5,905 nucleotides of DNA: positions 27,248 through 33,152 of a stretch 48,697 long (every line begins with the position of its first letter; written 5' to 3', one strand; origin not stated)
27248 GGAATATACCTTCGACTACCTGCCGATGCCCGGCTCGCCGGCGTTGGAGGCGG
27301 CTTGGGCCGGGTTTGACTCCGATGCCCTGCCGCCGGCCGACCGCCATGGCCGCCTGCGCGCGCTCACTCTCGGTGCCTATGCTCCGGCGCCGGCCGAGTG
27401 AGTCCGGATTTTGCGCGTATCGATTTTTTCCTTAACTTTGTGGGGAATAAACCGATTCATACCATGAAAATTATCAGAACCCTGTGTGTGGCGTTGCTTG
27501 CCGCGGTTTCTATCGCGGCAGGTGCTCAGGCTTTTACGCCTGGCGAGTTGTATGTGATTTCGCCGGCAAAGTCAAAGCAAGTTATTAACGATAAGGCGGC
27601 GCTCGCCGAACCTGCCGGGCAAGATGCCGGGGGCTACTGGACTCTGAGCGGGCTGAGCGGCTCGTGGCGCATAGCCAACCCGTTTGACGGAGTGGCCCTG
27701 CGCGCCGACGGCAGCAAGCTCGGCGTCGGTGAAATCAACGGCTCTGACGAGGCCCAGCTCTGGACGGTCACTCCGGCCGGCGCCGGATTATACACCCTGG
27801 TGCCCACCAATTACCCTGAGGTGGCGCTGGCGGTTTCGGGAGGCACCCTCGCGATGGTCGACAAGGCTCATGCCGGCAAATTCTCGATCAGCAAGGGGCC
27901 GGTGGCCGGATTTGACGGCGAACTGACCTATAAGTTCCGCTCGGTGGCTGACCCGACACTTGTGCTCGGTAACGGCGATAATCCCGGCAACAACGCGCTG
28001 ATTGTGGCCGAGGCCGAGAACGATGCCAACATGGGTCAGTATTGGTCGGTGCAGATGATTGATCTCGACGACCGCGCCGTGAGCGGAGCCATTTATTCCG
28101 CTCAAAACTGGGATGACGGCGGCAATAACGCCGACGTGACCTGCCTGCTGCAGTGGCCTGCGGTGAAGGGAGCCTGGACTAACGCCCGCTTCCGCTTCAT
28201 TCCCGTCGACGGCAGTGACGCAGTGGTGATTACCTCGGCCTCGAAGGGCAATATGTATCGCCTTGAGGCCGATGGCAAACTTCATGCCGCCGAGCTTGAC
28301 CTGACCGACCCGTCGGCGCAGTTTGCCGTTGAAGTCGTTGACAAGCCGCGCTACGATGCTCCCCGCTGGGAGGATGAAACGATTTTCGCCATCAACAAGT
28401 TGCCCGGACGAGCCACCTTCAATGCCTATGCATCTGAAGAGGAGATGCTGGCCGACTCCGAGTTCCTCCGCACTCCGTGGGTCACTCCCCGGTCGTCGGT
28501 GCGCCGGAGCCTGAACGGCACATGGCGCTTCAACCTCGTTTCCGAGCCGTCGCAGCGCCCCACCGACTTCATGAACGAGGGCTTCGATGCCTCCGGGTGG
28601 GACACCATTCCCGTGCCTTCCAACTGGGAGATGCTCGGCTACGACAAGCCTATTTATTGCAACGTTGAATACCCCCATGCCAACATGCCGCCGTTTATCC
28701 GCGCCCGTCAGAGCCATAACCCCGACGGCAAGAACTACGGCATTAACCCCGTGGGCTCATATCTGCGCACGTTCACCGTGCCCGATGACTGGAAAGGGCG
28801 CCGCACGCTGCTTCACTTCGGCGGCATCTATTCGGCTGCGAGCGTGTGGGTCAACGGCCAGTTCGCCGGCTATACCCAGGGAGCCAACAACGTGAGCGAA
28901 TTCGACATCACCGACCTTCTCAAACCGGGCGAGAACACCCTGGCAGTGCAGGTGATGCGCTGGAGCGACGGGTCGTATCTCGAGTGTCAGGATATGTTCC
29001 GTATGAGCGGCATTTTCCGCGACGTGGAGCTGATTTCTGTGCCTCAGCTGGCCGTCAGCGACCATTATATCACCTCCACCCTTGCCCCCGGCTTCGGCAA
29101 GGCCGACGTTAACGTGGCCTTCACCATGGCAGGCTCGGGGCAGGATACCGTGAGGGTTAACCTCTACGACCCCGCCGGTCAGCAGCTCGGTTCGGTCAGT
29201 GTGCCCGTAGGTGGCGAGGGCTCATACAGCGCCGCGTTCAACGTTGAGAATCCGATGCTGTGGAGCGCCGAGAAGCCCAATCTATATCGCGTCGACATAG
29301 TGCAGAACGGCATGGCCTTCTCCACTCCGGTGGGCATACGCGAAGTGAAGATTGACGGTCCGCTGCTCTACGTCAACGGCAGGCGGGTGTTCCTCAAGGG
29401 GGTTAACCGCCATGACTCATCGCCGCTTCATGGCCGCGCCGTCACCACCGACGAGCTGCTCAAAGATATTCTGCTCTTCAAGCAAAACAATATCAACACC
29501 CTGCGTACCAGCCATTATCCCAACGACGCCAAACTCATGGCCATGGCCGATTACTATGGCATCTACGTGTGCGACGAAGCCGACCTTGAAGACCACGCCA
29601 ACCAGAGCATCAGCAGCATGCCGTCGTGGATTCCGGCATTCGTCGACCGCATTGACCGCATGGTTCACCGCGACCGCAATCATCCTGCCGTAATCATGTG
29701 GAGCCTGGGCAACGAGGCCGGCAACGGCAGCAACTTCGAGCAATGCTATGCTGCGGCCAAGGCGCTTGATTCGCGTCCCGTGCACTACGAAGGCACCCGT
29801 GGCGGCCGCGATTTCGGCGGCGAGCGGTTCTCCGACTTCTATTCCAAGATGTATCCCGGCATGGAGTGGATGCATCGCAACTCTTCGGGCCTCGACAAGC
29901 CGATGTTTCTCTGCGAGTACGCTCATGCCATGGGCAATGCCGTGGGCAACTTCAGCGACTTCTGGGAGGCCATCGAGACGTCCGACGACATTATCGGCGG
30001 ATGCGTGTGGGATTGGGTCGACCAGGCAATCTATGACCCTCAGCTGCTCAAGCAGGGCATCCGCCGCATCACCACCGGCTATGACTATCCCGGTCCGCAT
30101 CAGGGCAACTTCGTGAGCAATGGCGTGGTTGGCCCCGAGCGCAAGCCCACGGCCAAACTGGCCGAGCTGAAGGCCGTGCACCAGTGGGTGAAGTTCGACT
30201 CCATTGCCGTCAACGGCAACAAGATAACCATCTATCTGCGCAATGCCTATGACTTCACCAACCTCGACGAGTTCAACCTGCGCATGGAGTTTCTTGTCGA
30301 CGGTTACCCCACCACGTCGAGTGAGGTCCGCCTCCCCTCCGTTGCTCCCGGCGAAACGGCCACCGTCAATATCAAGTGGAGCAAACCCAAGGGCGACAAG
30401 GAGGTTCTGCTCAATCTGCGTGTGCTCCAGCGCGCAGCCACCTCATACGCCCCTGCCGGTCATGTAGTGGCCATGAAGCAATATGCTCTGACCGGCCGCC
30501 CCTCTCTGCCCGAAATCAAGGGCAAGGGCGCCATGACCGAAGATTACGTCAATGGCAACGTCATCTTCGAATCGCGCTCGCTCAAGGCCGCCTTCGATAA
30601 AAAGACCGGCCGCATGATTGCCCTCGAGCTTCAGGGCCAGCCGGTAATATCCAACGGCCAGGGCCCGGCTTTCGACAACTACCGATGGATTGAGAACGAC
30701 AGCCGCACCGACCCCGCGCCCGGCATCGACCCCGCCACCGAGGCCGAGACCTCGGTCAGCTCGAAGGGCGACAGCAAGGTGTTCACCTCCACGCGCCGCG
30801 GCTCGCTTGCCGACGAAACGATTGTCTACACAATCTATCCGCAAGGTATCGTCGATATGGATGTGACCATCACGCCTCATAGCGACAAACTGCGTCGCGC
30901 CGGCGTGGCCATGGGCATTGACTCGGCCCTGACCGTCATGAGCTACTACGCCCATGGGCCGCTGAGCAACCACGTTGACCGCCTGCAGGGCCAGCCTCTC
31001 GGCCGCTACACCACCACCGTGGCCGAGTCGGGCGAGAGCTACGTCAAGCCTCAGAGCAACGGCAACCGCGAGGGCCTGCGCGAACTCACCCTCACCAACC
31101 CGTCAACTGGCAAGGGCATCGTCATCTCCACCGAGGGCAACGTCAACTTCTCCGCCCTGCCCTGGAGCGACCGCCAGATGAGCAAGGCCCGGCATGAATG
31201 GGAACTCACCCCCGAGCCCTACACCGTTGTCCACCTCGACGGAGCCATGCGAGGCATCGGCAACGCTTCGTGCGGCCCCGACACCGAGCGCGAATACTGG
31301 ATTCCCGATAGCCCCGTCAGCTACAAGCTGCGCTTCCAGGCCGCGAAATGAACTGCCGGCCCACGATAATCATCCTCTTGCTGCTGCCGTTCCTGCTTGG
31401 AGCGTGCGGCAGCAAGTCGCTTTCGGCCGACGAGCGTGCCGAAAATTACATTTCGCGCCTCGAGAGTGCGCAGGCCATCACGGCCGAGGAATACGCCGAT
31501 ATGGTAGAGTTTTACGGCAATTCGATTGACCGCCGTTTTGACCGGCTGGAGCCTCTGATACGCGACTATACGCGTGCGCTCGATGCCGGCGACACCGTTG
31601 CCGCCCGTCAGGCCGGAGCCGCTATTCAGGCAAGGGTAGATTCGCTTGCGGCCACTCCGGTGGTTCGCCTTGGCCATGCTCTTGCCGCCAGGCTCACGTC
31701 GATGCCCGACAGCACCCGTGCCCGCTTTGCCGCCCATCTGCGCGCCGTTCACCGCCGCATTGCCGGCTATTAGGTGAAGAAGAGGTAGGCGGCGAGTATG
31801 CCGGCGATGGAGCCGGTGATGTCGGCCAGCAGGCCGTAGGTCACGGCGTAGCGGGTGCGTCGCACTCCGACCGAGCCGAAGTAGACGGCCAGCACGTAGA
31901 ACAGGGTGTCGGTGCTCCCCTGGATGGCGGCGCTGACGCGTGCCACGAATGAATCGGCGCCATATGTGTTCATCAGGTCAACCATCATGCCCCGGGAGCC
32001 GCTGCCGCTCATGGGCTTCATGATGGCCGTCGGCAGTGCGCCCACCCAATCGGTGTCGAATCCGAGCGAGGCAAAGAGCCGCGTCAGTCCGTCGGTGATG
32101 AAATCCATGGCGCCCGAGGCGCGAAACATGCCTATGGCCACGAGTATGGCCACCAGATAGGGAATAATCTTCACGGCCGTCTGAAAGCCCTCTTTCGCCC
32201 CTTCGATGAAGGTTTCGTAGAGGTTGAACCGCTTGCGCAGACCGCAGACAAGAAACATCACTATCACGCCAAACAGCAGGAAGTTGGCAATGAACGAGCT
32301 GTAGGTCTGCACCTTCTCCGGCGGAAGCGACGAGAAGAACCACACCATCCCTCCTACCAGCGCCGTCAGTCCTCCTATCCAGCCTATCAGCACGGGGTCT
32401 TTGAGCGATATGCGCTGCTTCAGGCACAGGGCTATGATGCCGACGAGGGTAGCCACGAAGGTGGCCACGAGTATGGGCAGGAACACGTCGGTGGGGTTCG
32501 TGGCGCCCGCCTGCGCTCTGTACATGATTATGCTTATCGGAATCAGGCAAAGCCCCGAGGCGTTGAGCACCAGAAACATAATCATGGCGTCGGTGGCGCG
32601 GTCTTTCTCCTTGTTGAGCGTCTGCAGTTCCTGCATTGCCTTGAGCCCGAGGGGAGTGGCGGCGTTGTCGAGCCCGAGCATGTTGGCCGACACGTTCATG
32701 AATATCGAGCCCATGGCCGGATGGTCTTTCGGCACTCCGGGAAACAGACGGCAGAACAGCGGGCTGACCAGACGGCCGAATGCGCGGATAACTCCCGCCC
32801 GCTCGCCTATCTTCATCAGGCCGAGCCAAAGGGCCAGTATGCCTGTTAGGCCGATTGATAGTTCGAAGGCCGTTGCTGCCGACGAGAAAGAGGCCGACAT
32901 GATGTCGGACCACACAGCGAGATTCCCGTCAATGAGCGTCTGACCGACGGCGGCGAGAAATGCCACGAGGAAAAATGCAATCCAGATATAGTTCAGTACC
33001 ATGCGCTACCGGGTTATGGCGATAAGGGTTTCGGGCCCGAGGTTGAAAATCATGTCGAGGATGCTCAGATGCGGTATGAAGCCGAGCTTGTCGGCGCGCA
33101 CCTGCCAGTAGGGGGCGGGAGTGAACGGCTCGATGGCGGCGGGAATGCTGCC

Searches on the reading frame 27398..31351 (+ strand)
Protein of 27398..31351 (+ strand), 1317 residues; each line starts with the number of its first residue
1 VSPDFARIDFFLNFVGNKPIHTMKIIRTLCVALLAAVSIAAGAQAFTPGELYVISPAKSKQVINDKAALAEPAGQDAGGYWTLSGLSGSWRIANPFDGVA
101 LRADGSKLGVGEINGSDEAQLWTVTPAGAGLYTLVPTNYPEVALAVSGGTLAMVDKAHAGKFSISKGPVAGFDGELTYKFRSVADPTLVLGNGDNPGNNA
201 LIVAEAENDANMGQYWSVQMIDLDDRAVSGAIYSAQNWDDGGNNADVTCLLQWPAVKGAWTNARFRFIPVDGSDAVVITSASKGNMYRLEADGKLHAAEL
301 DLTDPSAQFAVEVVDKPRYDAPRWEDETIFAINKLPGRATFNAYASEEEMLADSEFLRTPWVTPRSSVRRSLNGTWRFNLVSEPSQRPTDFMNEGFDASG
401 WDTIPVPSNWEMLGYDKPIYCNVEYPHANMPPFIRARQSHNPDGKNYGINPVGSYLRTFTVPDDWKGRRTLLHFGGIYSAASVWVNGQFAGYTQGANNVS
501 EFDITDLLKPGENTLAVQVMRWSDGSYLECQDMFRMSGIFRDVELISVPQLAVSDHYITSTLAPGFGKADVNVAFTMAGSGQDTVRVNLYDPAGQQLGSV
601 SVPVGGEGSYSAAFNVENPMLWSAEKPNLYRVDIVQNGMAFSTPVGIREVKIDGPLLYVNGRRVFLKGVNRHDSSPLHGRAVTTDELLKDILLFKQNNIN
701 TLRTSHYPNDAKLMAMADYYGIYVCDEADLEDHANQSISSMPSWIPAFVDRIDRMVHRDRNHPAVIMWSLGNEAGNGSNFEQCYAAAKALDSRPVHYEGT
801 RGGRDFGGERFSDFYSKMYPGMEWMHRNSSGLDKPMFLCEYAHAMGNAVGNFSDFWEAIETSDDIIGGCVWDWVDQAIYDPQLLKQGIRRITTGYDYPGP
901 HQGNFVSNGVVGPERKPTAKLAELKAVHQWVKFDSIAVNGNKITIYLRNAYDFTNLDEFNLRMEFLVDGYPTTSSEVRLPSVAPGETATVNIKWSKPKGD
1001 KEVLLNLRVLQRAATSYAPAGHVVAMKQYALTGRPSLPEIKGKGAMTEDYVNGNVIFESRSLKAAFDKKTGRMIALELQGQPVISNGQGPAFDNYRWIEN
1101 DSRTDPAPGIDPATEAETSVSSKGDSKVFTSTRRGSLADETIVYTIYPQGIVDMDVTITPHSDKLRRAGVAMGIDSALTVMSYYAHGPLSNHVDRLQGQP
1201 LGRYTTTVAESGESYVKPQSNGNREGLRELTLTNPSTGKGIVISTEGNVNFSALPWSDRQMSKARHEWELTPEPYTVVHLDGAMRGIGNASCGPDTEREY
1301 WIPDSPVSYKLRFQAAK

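Call 77: search_protein_families(library=pfam, proteins=[window:27398-31351:+], max_evalue=0.0001)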
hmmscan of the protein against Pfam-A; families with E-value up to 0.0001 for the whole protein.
window:27398-31351:+ (1317 aa): 7 families
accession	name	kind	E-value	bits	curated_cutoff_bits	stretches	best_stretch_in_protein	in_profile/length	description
PF02836.23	Glyco_hydro_2_C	-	1.6e-77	261.1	21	1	650-932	1-301/302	Glycosyl hydrolases family 2, TIM barrel domain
PF02929.23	Bgal_small_N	-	3.4e-49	168.2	25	1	1061-1312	4-247/248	Beta galactosidase small chain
PF02837.24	Glyco_hydro_2_N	-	7.3e-40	137.1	28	1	370-549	2-169/169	Glycosyl hydrolases family 2, sugar binding domain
PF16353.11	LacZ_4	-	1e-22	80.6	27.3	1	947-1031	3-86/87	Beta-galactosidase, domain 4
PF22666.2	Glyco_hydro_2_N2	-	3e-09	37.6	27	1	455-519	52-117/167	Glycosyl hydrolase 2 galactose-binding domain-like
PF00703.27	Glyco_hydro_2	-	6.8e-09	36.9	23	1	553-636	3-92/109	Glycosyl hydrolases family 2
PF14200.12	RicinB_lectin_2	-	4.7e-07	30.8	25.6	0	81-150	5-80/89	Ricin-type beta-trefoil lectin domain-like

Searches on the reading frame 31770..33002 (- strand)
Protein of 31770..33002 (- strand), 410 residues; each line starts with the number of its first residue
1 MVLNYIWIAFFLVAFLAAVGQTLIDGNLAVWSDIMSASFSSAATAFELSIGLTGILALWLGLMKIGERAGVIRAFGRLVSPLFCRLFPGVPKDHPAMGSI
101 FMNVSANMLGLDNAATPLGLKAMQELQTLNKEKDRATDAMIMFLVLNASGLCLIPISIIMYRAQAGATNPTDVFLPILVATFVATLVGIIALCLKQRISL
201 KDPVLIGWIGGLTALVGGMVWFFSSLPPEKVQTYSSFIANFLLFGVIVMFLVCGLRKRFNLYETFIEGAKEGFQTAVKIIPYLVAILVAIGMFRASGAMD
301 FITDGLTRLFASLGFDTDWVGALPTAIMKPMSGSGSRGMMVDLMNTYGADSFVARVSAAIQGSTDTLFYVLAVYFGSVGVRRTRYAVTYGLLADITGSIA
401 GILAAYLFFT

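Call 77: search_protein_families(library=pfam, proteins=[window:31770-33002:-], max_evalue=0.0001)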
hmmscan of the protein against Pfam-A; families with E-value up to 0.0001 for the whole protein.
window:31770-33002:- (410 aa): 1 family
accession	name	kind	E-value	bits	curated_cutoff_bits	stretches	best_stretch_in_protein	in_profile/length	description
PF07670.19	Gate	-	3.8e-23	82.4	29.6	2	277-379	2-102/104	Nucleoside recognition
